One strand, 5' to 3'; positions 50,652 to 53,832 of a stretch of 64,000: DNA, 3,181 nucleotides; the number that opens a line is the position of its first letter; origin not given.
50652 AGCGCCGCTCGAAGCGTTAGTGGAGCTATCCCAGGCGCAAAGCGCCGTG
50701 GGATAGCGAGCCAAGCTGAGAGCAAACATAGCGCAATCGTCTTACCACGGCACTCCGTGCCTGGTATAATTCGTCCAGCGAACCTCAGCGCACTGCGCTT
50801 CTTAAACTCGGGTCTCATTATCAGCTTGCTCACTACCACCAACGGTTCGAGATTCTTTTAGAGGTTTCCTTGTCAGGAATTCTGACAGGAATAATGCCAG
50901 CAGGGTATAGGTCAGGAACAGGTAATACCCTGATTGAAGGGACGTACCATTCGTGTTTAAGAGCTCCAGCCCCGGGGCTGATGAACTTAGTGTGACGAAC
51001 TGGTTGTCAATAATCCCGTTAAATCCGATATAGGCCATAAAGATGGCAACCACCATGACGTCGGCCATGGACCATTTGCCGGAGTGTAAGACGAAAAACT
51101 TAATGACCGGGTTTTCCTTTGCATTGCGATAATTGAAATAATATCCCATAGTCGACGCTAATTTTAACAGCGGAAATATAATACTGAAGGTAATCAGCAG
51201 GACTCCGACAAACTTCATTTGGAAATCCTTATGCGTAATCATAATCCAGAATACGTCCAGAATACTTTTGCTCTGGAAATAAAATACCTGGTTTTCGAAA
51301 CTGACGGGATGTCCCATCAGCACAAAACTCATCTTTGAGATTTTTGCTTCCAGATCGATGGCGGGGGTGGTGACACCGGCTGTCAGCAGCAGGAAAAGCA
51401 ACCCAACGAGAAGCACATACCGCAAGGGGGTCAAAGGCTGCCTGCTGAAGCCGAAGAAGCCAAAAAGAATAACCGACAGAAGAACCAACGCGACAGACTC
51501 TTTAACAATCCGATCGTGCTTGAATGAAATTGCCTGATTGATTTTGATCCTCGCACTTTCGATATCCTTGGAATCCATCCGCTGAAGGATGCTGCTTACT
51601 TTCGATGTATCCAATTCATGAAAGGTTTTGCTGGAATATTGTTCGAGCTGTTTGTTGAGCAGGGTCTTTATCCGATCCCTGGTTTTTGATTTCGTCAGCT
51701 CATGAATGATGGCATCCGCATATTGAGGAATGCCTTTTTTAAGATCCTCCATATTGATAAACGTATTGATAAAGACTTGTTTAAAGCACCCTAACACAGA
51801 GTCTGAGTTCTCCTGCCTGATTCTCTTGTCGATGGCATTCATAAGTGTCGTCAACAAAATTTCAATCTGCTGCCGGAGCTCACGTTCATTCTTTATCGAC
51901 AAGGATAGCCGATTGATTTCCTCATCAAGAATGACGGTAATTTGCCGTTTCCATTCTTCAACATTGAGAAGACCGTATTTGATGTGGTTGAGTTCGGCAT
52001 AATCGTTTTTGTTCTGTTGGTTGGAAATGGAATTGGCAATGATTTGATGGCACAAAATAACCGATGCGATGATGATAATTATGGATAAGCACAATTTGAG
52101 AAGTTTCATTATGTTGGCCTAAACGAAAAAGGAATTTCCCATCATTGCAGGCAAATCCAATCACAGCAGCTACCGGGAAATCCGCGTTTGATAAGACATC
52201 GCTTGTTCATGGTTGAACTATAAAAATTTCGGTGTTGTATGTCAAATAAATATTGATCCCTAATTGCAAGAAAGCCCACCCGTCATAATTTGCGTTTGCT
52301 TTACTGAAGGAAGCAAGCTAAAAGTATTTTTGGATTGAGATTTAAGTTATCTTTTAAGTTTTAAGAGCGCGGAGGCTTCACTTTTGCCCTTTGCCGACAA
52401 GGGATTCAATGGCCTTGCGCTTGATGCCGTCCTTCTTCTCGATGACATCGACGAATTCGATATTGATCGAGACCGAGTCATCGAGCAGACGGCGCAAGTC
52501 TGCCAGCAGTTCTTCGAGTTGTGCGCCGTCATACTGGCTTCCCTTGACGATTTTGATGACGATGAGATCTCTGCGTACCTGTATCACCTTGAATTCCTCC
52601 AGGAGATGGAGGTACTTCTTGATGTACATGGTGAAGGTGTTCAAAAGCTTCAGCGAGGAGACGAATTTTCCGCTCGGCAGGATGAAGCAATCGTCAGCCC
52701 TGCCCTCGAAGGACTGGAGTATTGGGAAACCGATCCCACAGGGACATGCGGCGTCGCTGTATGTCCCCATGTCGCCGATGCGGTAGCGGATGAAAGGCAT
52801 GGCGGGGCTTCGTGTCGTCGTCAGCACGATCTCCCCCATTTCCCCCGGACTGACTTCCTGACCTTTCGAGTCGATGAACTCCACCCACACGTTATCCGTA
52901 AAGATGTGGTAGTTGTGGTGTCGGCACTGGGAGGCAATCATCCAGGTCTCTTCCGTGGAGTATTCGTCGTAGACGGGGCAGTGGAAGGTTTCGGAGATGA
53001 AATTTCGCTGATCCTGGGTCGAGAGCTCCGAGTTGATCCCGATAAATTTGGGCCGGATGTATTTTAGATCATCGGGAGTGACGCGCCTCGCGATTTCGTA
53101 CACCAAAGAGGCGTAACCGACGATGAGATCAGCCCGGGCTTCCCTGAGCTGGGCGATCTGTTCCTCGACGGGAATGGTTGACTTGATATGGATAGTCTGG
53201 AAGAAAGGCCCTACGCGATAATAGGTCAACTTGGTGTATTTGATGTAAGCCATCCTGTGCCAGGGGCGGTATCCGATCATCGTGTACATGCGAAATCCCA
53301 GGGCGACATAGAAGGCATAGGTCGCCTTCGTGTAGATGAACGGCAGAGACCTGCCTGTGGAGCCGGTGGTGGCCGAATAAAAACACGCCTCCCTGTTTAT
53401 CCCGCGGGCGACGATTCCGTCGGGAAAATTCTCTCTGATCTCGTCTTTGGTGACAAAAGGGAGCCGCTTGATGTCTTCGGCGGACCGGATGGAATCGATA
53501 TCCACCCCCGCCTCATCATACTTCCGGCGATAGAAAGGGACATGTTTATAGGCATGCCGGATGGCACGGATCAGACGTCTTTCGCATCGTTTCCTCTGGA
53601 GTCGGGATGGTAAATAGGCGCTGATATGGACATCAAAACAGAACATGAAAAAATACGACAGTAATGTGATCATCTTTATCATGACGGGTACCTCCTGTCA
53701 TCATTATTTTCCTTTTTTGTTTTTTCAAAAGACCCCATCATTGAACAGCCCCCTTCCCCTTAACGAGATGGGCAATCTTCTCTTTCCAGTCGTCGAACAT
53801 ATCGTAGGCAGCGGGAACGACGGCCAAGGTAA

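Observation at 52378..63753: Eight-gene co-directional cluster: candidate undescribed acyl-amide/lipid assembly-and-export system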

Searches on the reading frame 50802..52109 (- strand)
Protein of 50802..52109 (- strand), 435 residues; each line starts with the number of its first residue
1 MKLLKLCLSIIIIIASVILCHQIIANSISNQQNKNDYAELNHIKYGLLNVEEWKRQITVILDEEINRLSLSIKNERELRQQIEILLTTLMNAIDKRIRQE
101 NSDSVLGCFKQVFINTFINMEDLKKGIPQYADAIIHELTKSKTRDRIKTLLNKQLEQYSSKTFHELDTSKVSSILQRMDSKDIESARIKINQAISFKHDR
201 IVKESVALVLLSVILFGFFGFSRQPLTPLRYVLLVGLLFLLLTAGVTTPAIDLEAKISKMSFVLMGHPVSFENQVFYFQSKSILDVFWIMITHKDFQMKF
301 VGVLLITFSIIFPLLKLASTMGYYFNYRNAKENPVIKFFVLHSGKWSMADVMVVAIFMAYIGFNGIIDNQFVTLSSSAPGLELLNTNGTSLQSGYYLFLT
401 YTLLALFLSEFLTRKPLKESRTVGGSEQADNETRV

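Call 4: search_protein_families(library=pfam, proteins=[window:50802-52109:-], max_evalue=0.01)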
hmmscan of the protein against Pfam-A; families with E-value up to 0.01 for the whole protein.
window:50802-52109:- (435 aa): 1 family
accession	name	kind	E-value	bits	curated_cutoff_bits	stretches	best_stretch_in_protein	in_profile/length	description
PF04403.18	PqiA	-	7.6e-10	39.3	23.8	1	279-368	33-122/156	Paraquat-inducible protein A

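Call 5: search_protein_families(library=ncbifam, proteins=[window:50802-52109:-], max_evalue=0.01)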
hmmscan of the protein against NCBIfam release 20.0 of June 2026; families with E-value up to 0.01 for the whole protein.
window:50802-52109:- (435 aa): 1 family
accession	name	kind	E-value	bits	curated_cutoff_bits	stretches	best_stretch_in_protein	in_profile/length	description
TIGR00155.1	pqiA_fam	subfamily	0.0023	17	260.35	1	300-368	304-371/403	PqiA/YebS family transporter subunit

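Call 80: search_protein_families(library=pfam, proteins=[P0355, P0356], max_evalue=0.001)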
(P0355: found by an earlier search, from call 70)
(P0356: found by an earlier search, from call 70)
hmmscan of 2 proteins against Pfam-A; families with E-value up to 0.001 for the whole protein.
P0355 (458 aa): 1 family
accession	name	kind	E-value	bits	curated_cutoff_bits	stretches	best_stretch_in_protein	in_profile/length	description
PF03417.21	AAT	-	0.00033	20.8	23.2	1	41-180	3-124/225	Acyl-coenzyme A:6-aminopenicillanic acid acyl-transferase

P0356 (481 aa): 1 family
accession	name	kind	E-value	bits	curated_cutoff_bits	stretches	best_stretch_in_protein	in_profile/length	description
PF03417.21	AAT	-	0.00035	20.8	23.2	1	64-203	3-124/225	Acyl-coenzyme A:6-aminopenicillanic acid acyl-transferase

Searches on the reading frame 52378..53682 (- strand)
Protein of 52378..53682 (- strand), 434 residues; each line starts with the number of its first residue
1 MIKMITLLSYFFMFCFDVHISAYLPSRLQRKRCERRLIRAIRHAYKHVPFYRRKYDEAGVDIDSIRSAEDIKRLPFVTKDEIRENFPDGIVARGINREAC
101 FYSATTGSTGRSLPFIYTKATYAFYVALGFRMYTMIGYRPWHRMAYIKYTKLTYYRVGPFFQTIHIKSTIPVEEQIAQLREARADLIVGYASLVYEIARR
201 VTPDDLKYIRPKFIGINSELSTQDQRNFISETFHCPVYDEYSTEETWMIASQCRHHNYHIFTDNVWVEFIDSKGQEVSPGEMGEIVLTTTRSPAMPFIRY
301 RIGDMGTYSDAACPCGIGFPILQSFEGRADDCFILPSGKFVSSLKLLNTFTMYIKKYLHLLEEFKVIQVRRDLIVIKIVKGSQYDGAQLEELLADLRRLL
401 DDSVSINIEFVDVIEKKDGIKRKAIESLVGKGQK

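Call 4: search_protein_families(library=pfam, proteins=[window:52378-53682:-], max_evalue=0.01)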
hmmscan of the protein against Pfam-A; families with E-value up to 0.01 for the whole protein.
window:52378-53682:- (434 aa): 0 families

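Call 5: search_protein_families(library=ncbifam, proteins=[window:52378-53682:-], max_evalue=0.01)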
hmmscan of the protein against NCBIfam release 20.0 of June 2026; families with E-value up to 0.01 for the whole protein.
window:52378-53682:- (434 aa): 7 families
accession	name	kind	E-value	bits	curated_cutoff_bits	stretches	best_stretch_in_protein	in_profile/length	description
NF045666.1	DVU1553_fam_AMP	equivalog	6.4e-40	137.2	300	2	171-328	170-330/331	DVU_1553 family AMP-dependent CoA ligase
NF041878.1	paak_haloarch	equivalog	1e-36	126.4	700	1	30-415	14-408/427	phenylacetate--CoA ligase PaaK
NF053551.1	FlxY_rubin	equivalog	8.4e-30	103.8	520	2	219-417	212-408/424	flexirubin biosynthesis putative acyl-CoA ligase FlxY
TIGR02155.1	PA_CoA_ligase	equivalog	2.8e-27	95.3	646.3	1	34-335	13-323/422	phenylacetate--CoA ligase PaaK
TIGR02304.1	aden_form_hyp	equivalog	8e-21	74.5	251.9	1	171-427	175-426/430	F390 synthetase-related protein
NF041217.1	BagE_FevW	exception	1.9e-20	73.3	800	2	220-324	203-307/424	bagremycin/ferroverdin synthetase BagE/FevW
TIGR03335.1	F390_ftsA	equivalog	4e-19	68.7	458.7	1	34-316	19-317/445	coenzyme F390 synthetase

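Call 13: search_solved_structures(query=window:52378-53682:-, max_evalue=0.01)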
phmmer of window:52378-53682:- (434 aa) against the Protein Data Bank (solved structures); distinct sequences matched with E-value up to 0.01: 8.
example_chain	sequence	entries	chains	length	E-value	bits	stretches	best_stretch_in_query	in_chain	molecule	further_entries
4r1l_A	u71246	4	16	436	6.3e-33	117.6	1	28-407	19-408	Phenylacetate-coenzyme A ligase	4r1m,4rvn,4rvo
2y27_A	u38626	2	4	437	1.7e-28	103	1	36-336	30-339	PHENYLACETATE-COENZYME A LIGASE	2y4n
2y4o_A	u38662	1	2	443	4.5e-23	85.1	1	28-336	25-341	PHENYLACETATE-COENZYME A LIGASE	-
6wuq_A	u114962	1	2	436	2.9e-17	66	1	206-329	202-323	AjiA1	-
6hdw_A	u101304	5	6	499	3.6e-16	62.4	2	25-141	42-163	2-hydroxyisobutyryl-CoA synthetase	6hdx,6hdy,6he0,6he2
6siw_A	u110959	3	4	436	1e-15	60.9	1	203-322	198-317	PaaK-like ligase (AMP-dependent synthetase and ligase) | AMP-dependent synthetase and ligase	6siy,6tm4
6siw_B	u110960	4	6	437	1e-15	60.9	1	203-322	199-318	PaaK-like ligase (AMP-dependent synthetase and ligase) | AMP-dependent synthetase and ligase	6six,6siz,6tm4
9s3l_A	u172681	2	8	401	8.4e-13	51.3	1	64-336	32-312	Phenylacetate-CoA ligase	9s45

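Call 70: list_cluster_members(proteins=[window:52378-53682:-, window:62800-63753:-, window:61342-62712:-, window:59262-60206:-, window:56862-58058:-, window:50802-52109:-])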
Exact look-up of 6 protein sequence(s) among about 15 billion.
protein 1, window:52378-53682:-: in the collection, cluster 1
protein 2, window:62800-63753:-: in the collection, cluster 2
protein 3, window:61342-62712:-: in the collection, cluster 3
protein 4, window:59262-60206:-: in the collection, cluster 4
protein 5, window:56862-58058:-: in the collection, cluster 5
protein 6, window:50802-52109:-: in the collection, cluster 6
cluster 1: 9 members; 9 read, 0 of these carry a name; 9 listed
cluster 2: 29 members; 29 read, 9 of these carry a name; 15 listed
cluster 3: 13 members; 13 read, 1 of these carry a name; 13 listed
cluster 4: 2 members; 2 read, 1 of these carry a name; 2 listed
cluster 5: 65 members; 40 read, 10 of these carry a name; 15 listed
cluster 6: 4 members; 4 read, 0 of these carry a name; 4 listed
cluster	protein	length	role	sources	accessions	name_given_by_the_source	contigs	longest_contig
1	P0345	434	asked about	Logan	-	-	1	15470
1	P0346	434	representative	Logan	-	-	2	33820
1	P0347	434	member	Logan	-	-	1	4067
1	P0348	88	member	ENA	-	-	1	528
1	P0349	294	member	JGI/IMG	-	-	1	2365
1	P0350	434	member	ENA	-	-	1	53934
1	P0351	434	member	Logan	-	-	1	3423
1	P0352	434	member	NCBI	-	-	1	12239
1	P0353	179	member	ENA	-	-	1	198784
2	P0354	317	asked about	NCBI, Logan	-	-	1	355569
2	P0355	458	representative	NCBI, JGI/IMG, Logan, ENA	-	-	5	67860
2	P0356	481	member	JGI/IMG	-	hypothetical protein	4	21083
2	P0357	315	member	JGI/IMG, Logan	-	hypothetical protein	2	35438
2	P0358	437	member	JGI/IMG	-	hypothetical protein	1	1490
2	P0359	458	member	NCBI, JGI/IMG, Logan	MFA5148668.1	MAG: hypothetical protein WC491_06050 [Candidatus Omnitrophota bacterium]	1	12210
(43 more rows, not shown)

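Call 80: search_protein_families(library=pfam, proteins=[P0355, P0356], max_evalue=0.001)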
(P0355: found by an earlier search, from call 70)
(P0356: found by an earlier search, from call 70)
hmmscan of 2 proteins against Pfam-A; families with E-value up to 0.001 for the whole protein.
P0355 (458 aa): 1 family
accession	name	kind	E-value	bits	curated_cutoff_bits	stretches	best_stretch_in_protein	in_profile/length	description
PF03417.21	AAT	-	0.00033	20.8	23.2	1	41-180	3-124/225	Acyl-coenzyme A:6-aminopenicillanic acid acyl-transferase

P0356 (481 aa): 1 family
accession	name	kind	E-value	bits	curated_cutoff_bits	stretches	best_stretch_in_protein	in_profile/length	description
PF03417.21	AAT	-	0.00035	20.8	23.2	1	64-203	3-124/225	Acyl-coenzyme A:6-aminopenicillanic acid acyl-transferase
